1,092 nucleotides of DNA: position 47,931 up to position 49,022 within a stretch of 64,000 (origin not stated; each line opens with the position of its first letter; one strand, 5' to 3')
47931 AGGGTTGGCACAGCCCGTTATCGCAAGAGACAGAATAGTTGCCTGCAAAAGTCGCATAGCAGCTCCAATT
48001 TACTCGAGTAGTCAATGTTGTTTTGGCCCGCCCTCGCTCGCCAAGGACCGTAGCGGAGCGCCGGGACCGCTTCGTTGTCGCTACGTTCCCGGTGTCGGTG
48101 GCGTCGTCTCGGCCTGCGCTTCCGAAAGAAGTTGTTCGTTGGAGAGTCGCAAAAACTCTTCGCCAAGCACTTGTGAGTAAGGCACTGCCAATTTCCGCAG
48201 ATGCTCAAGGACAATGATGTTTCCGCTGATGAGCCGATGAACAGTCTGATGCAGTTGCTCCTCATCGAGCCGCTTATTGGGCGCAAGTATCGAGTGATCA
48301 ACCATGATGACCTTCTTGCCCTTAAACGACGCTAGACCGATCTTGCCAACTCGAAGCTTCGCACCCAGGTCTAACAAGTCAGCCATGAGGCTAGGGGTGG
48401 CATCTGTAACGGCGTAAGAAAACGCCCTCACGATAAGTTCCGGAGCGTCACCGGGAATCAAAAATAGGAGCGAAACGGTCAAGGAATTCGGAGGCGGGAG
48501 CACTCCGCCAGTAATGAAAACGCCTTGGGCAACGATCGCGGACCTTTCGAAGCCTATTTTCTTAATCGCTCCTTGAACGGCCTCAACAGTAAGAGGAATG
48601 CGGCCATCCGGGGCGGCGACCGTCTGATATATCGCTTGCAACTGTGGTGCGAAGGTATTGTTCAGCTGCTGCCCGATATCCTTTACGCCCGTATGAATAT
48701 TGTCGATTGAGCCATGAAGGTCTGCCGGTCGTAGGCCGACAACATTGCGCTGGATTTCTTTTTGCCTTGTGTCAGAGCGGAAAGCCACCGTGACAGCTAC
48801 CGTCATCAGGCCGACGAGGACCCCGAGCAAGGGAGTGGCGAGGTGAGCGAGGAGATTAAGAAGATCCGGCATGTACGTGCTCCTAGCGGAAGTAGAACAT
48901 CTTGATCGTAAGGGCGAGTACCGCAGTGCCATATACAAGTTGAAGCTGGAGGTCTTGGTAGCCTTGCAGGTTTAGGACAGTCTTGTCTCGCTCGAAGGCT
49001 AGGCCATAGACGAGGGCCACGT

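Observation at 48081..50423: Island cargo: a tightly coupled three-gene operon encoding only membrane proteins of no recognisable family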

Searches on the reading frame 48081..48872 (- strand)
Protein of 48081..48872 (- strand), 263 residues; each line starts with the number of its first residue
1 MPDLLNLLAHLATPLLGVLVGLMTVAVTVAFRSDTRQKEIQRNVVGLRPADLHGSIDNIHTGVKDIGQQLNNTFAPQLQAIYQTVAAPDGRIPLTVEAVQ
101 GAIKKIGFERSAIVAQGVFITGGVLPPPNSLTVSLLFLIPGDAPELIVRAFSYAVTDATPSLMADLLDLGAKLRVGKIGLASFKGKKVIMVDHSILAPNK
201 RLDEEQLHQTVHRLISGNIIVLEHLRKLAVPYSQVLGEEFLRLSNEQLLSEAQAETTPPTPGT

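Call 3: search_protein_families(library=pfam, proteins=[window:48081-48872:-], max_evalue=1)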
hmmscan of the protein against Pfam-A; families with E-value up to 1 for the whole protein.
window:48081-48872:- (263 aa): 0 families

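Call 4: search_protein_families(library=padloc, proteins=[window:48081-48872:-], max_evalue=1)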
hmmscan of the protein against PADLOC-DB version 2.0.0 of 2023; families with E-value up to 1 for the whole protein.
window:48081-48872:- (263 aa): 0 families

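Call 8: search_protein_families(library=ncbifam, proteins=[window:48081-48872:-], max_evalue=1)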
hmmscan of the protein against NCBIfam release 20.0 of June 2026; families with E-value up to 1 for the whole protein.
window:48081-48872:- (263 aa): 0 families

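Call 9: search_protein_families(library=phrogs, proteins=[window:48081-48872:-], max_evalue=1)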
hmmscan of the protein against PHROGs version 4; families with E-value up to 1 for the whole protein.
window:48081-48872:- (263 aa): 3 families
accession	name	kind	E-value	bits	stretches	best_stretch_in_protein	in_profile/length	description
phrog_32491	-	unknown function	0.083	14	1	19-78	21-79/83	-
phrog_17635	-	tail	0.24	10.5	1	43-122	13-92/721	tail fiber protein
phrog_35365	-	unknown function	0.34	11.9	1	63-126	46-109/136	-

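Call 12: find_homologous_proteins(query=window:48081-48872:-)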
Query window:48081-48872:- (263 aa): 1 proteins with E <= 0.001 among 3606 candidates.
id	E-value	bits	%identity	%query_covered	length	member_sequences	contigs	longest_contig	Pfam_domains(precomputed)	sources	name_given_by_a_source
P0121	1.0e-163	561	100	100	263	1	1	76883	-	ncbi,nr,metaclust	ncbi:hypothetical protein AYO46_00730 [Betaproteobacteria bacterium SCGC AG-212-J23]|nr:hypothetical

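Call 50: search_protein_representatives(protein=window:48081-48872:-)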
Query: 263 residues. Proteins with E-value up to 0.001 (for the whole library): 23; up to 1e-10: 9; up to 1e-30: 1. The best 23 are listed.
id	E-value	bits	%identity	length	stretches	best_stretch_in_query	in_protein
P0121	3.3e-164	560.8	100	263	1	1-263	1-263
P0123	1.9e-17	80.3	24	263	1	7-256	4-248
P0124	4.8e-17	78.9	25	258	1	7-243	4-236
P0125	3.3e-15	72.9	24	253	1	13-247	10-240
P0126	3.0e-12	63.2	26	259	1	9-245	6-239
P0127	9.4e-12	61.6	21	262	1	7-255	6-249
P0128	2.0e-11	60.5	25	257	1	18-248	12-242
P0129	3.1e-11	59.9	22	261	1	17-254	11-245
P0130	4.9e-11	59.3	23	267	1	12-247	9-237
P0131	2.7e-10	56.9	24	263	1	8-248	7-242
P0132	1.5e-08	51.1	26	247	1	14-232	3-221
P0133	2.8e-08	50.2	25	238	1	41-243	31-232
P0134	8.2e-08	48.7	26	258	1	24-244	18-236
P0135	2.0e-07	47.5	24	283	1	56-244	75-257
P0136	5.5e-07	46.0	29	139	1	130-246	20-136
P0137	9.3e-07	45.2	26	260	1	20-246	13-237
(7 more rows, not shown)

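Call 52: find_encoding_contigs(protein=P0123, flank=5000, max_places=3)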
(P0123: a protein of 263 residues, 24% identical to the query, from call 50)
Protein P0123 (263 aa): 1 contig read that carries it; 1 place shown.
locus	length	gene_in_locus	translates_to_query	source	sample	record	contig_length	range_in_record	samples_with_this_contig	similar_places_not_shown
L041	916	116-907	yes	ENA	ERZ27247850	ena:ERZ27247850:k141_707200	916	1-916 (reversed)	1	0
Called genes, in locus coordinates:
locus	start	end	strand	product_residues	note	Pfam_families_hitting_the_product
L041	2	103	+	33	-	?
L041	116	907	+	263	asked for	-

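Call 56: find_encoding_contigs(protein=P0124, flank=6000, max_places=3)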
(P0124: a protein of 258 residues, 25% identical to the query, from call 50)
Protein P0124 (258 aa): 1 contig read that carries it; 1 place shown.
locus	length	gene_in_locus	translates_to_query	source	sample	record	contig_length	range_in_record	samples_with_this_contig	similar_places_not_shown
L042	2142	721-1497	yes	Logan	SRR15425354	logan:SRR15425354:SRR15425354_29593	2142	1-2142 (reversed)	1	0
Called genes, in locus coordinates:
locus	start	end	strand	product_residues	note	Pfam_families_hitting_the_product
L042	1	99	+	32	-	?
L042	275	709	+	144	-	-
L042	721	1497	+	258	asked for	-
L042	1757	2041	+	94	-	-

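Call 57: find_encoding_contigs(protein=P0125, flank=6000, max_places=3)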
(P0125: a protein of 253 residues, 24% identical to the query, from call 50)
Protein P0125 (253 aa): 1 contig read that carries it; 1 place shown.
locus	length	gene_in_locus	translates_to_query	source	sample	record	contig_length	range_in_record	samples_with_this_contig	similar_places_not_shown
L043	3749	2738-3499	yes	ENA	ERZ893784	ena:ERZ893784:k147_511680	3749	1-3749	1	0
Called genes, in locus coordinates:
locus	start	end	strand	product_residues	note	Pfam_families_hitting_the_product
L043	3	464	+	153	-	?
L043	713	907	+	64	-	-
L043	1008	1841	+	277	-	PF13271:DUF4062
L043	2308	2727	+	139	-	-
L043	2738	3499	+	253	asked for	-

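Call 58: find_encoding_contigs(protein=P0127, flank=6000, max_places=3)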
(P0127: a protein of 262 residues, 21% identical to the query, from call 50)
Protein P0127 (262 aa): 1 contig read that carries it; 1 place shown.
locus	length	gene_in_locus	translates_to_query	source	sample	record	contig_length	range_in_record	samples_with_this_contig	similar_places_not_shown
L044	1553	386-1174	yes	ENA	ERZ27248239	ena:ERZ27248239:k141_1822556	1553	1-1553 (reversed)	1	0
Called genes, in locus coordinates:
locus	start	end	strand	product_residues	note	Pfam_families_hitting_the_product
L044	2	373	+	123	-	?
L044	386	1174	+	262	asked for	-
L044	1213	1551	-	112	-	?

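Call 63: list_cluster_members(proteins=[P0126, P0128, P0129, P0130, P0131, P0132, P0133, P0134, P0135, P0137])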
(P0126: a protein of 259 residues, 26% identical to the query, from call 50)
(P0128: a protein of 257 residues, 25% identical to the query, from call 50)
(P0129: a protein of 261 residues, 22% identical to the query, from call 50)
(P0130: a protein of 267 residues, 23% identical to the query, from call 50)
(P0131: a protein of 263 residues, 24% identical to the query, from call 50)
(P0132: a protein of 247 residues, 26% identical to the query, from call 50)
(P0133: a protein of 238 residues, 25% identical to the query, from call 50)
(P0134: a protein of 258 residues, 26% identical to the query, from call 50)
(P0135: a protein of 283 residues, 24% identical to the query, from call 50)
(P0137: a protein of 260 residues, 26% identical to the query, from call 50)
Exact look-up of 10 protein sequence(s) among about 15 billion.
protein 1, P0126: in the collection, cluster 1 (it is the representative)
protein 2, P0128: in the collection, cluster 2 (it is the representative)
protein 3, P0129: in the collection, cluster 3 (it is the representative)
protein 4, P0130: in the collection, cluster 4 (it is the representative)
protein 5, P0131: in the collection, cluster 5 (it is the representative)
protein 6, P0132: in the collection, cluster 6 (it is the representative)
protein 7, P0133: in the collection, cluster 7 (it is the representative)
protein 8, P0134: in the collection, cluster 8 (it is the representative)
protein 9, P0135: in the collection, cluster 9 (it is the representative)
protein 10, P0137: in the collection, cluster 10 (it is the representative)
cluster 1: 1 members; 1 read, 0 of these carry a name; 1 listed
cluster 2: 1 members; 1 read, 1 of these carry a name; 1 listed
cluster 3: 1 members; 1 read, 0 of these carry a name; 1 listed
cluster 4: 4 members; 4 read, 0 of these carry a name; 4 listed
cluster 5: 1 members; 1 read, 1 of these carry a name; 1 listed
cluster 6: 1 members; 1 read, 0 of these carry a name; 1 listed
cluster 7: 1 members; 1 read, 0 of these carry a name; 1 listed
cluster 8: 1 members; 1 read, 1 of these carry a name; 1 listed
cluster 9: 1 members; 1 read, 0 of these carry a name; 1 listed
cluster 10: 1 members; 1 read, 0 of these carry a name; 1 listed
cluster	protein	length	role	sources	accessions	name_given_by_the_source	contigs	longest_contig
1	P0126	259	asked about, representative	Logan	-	-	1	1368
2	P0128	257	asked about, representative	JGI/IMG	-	hypothetical protein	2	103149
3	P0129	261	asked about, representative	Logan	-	-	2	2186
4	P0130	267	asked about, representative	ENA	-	-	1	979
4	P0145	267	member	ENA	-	-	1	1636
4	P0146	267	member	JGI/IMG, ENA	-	-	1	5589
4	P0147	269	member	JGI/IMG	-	-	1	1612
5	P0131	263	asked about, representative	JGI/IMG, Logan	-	hypothetical protein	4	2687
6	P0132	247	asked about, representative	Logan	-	-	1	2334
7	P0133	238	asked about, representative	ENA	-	-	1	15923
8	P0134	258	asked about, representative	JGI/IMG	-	hypothetical protein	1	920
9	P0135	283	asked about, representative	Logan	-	-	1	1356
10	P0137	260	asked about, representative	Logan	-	-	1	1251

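Call 64: find_encoding_contigs(protein=P0128, flank=8000, max_places=2)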
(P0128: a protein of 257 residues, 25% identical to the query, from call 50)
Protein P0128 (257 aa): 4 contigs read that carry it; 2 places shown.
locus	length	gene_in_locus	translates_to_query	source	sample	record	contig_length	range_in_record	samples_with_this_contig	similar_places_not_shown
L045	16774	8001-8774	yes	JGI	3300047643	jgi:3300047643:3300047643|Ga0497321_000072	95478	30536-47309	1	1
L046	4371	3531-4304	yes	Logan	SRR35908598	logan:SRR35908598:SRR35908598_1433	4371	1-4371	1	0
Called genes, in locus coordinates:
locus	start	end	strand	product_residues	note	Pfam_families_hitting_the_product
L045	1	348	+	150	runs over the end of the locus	PF00583:Acetyltransf_1, PF13527:Acetyltransf_9 (weak), PF13673:Acetyltransf_10, PF13508:Acetyltransf_7, PF08445:FR47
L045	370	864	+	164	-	PF00583:Acetyltransf_1 (weak), PF13673:Acetyltransf_10, PF13508:Acetyltransf_7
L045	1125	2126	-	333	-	PF00248:Aldo_ket_red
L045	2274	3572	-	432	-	PF02321:OEP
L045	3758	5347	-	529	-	PF07690:MFS_1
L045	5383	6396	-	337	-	PF25919:BSH_CusB (faint), PF25917:BSH_RND, PF25973:BSH_CzcB, PF25885:HH_EMRA, PF25954:Beta-barrel_RND_2 (faint)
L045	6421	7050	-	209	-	PF00440:TetR_N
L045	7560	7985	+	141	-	-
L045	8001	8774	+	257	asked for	-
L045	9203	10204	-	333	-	PF01548:DEDD_Tnp_IS110, PF02371:Transposase_20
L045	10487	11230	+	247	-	-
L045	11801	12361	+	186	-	-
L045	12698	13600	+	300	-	-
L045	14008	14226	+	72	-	-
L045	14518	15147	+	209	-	-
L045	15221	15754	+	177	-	-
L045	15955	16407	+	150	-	-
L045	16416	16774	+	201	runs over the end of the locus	PF13527:Acetyltransf_9 (weak), PF00583:Acetyltransf_1 (weak), PF13508:Acetyltransf_7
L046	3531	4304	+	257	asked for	-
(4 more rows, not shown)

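Call 65: find_encoding_contigs(protein=P0133, flank=8000, max_places=2)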
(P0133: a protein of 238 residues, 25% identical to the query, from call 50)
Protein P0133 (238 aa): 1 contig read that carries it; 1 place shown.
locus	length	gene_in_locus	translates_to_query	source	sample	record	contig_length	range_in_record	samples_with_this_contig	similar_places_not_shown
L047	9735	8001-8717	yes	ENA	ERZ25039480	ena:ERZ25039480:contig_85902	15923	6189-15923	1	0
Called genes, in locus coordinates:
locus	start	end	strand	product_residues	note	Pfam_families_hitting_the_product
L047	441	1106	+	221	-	-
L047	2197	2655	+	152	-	PF00226:DnaJ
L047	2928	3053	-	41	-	-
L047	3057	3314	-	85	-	PF13711:DUF4160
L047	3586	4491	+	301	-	-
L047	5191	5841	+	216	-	PF25856:MPN635_N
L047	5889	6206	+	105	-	-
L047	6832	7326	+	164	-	-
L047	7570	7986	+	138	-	-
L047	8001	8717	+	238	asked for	-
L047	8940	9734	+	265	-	?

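Call 66: find_encoding_contigs(protein=P0146, flank=6000, max_places=2)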
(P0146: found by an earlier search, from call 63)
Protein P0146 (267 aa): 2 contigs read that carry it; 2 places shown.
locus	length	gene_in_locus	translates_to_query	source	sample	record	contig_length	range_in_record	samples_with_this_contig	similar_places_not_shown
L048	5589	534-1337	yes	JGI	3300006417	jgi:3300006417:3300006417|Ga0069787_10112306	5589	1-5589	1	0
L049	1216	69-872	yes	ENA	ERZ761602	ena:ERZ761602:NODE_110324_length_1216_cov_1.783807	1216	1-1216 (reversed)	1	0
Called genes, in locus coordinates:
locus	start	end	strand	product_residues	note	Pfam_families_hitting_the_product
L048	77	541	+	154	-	-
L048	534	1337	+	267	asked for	-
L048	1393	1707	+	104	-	-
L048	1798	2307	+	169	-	-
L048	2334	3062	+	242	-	-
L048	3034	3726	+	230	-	-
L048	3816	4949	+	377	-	-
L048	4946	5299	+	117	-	-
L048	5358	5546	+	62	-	-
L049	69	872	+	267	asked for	-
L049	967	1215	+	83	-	?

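Call 73: search_dna_similar(query=window:48081-48872:-, collection=plasmids, mode=protein, max_evalue=0.01)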
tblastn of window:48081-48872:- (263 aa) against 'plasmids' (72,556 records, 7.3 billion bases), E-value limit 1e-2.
No match.

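Call 74: predict_structure(alignment_id=A3)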
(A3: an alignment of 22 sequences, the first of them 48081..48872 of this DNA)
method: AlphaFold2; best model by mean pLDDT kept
length: 263 residues; sequences in the alignment: 22
mean_pLDDT: 83.5   pTM: 0.62
mean pLDDT of the five models: 83.5, 82.3, 80.0, 79.0, 79.0
residues with pLDDT >= 90: 148; 70-90: 56; 50-70: 39; < 50: 20
segments of 3 or more residues with pLDDT < 50: 45-62
pLDDT, mean of each block of 10 residues (from residue 1): 83 95 93 72 50 46 52 66 61 94 89 83 75 94 95 96 97 96 94 96 95 95 96 93 89 81 62
secondary structure, 60 per line:
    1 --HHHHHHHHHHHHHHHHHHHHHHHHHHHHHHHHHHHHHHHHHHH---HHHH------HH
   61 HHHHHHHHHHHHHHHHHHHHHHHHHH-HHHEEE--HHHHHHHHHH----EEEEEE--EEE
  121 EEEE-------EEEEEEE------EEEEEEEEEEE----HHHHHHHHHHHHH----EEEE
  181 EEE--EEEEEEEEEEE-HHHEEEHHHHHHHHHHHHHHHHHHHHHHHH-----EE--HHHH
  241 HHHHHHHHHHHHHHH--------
elements in order: H3-45 H49-52 H59-86 E91-93 H96-105 E110-115 E118-124 E132-138 E145-155 H160-172 E177-183 E186-196 E201-203 H204-227 H237-255

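Call 76: search_solved_structures(query=A3, max_evalue=10)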
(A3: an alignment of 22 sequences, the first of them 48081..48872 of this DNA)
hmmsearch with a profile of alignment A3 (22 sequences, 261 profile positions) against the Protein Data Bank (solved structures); distinct sequences matched with E-value up to 10: 4.
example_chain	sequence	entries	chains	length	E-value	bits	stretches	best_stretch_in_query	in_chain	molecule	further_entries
2a8e_A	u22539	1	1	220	0.21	14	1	140-229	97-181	hypothetical protein yktB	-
2e50_A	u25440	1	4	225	0.99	11.7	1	36-92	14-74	Protein SET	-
9jom_A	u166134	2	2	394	1.3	11.3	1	92-173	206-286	Glycoside-hydrolase family GH114 TIM-barrel domain-containing protein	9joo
2qkw_B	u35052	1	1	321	1.7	11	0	55-98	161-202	Protein kinase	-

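Call 77: search_protein_families(library=pfam, alignment_id=A3, max_evalue=0.5)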
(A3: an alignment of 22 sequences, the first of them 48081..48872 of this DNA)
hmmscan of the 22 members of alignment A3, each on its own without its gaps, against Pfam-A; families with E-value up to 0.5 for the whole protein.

A. member 1, window:48081-48872:- (263 aa): 0 families

B. families by the number of members that match (of 22 scanned): 22 families
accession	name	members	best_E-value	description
PF10722.14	YbjN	7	0.00068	Putative bacterial sensory transduction regulator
PF08655.15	DASH_Ask1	2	0.00042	DASH complex subunit Ask1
PF00423.25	HN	2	0.011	Haemagglutinin-neuraminidase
PF22884.1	Tea_C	1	0.017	Telomere ends associated C-terminal domain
PF25435.1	PalB_C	1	0.019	Calpain-like protease palB-like, C-terminal domain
PF11446.13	DUF2897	1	0.025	Protein of unknown function (DUF2897)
PF13419.12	HAD_2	1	0.028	Haloacid dehalogenase-like hydrolase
PF21980.2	MksE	1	0.031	Condensin complex protein MksE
PF03597.20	FixS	1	0.039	Cytochrome oxidase maturation protein cbb3-type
PF22550.1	CesT_Tir_1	1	0.04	CesT_Tir_1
PF17918.6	TetR_C_15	1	0.041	Tetracyclin repressor-like, C-terminal domain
PF10911.13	T7-like_Y65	1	0.048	Bacteriophage T7-like gene 6.5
PF05531.17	NPV_P10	1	0.067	Nucleopolyhedrovirus P10 protein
PF12704.14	MacB_PCD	1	0.076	MacB-like periplasmic core domain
PF18762.7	Kinase-PolyVal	1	0.1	Serine/Threonine/Tyrosine Kinase found in polyvalent proteins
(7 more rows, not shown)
